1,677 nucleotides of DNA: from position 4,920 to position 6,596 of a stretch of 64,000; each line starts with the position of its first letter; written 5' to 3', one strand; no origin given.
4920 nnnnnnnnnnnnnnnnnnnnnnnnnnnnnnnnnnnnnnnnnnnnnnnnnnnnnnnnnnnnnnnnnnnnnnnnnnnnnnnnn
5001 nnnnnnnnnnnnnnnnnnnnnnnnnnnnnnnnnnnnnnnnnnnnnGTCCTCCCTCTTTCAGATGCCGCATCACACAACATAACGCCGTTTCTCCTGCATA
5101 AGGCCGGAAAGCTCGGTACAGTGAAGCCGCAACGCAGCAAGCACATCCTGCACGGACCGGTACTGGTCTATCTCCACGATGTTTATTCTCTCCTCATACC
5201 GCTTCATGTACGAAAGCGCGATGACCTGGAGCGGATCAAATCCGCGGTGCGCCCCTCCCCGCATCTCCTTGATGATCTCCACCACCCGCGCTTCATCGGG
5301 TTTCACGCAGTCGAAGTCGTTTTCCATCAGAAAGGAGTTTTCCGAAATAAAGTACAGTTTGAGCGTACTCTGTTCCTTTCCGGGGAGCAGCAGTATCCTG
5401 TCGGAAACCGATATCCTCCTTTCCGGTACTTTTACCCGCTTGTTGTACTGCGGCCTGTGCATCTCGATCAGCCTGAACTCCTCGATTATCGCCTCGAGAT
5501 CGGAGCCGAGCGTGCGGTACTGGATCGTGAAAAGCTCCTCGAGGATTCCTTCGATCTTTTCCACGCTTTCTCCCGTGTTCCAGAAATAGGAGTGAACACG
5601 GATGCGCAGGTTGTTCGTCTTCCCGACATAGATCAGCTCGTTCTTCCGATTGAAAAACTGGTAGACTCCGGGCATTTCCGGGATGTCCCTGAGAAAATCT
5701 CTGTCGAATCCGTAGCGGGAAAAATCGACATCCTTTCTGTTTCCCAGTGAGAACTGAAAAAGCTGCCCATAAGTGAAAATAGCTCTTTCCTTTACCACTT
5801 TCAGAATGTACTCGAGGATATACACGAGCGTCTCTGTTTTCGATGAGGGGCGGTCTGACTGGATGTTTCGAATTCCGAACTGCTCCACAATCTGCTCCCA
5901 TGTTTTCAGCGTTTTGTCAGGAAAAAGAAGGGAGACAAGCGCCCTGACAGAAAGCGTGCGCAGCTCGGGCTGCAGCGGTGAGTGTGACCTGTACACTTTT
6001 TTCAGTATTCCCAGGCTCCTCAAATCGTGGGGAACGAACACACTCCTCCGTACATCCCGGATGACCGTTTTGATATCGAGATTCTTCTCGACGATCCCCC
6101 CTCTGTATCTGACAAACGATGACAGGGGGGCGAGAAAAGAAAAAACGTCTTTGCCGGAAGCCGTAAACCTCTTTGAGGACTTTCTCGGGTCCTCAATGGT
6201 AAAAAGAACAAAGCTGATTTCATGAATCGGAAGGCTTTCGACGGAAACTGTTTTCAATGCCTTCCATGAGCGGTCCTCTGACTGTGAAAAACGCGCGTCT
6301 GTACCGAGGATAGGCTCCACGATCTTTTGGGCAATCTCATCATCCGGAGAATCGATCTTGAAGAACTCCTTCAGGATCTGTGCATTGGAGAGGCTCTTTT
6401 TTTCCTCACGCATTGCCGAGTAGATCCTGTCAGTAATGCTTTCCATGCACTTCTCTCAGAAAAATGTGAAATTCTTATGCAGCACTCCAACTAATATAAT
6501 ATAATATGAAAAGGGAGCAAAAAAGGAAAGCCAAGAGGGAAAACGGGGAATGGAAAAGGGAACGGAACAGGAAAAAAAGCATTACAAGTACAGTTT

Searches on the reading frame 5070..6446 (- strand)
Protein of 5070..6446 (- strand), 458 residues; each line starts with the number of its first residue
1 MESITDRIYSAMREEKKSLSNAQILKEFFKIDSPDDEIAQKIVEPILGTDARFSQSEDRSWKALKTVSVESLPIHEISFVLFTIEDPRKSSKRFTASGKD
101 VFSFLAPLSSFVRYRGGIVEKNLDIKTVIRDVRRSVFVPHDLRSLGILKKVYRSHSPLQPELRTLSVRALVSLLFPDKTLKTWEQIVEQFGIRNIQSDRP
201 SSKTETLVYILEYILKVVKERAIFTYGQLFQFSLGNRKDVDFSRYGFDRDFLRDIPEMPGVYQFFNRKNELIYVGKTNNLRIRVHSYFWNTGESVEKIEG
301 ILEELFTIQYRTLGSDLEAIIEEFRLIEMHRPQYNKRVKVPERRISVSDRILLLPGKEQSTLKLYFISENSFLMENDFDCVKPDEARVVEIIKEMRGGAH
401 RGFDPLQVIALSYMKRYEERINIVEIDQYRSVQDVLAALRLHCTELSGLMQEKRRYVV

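Call 87: search_protein_families(library=pfam, proteins=[window:5070-6446:-], max_evalue=0.00001)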
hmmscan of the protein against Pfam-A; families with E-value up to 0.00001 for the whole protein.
window:5070-6446:- (458 aa): 1 family
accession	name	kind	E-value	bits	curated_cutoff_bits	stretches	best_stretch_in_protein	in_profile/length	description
PF01541.30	GIY-YIG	-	4.4e-06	27.3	22.6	0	258-293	1-36/78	GIY-YIG catalytic domain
